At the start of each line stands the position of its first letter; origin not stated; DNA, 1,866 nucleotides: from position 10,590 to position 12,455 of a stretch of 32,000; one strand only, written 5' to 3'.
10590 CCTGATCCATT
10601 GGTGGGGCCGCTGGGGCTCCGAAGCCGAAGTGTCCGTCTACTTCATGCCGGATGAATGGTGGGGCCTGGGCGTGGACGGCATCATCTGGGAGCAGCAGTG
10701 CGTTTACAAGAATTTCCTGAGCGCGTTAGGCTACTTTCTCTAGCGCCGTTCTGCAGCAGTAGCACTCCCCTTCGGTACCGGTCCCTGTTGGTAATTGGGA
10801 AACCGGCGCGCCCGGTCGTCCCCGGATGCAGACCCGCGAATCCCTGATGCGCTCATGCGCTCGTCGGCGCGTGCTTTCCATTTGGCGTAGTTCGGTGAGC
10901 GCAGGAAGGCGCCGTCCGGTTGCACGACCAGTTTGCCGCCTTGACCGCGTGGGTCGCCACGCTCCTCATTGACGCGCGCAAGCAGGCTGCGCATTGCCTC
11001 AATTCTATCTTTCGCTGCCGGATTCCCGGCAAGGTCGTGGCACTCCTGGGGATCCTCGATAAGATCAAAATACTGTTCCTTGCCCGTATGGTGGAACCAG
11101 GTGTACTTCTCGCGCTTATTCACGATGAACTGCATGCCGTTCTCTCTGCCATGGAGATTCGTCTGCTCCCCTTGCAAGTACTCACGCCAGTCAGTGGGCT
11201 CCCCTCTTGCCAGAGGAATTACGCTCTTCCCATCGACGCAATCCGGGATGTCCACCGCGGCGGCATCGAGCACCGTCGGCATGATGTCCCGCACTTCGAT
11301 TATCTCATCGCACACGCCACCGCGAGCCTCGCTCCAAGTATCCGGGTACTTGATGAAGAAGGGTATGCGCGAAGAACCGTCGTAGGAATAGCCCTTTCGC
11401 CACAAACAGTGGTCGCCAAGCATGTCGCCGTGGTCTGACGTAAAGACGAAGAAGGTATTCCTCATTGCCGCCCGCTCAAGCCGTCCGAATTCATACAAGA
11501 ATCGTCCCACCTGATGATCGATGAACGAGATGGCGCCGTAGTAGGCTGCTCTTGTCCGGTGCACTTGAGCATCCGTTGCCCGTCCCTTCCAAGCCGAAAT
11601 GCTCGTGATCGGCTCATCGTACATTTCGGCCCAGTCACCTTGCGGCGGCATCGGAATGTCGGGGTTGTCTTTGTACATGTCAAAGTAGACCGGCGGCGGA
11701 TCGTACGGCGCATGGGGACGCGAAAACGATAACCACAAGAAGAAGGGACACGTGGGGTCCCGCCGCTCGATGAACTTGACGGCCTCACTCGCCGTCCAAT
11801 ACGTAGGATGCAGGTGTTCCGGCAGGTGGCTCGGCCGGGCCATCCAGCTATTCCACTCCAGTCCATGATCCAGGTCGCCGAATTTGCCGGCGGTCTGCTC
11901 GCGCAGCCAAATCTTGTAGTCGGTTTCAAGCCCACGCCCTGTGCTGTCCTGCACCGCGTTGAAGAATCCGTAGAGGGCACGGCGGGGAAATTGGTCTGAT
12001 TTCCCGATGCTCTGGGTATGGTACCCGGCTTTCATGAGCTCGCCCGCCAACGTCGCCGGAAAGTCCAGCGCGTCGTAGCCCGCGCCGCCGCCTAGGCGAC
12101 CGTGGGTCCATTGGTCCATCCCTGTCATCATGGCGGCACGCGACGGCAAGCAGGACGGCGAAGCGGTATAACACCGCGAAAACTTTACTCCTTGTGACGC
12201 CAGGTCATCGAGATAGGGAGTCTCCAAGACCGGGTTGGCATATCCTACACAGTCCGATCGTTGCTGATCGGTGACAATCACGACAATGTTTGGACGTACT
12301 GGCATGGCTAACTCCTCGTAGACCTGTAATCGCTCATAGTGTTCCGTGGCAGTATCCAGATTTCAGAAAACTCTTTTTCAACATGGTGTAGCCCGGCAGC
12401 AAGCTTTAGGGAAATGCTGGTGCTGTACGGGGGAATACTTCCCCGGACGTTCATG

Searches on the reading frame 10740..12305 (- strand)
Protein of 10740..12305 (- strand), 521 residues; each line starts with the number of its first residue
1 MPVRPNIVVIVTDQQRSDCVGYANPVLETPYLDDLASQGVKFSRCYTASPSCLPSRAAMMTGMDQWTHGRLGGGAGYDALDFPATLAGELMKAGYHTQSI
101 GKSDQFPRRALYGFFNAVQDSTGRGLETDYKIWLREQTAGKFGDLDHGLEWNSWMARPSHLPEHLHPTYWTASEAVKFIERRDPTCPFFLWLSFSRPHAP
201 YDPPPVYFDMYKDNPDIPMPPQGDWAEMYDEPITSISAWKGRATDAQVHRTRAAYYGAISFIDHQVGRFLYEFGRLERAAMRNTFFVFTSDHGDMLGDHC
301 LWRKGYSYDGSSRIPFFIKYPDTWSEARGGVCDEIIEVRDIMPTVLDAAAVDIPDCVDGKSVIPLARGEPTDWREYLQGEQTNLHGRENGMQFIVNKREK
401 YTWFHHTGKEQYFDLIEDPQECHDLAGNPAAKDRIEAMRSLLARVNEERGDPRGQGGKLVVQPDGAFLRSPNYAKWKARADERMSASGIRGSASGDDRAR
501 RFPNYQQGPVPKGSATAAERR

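Call 10: search_protein_families(library=pfam, proteins=[window:10740-12305:-])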
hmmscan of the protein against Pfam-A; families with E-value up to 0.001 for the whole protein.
window:10740-12305:- (521 aa): 2 families
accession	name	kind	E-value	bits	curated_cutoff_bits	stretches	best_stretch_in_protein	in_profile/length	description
PF00884.28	Sulfatase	-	1.7e-41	142.9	25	1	5-349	1-299/301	Sulfatase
PF16347.10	SGSH_C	-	1.1e-17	65.1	29.3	1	297-446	1-152/154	N-sulphoglucosamine sulphohydrolase, C-terminal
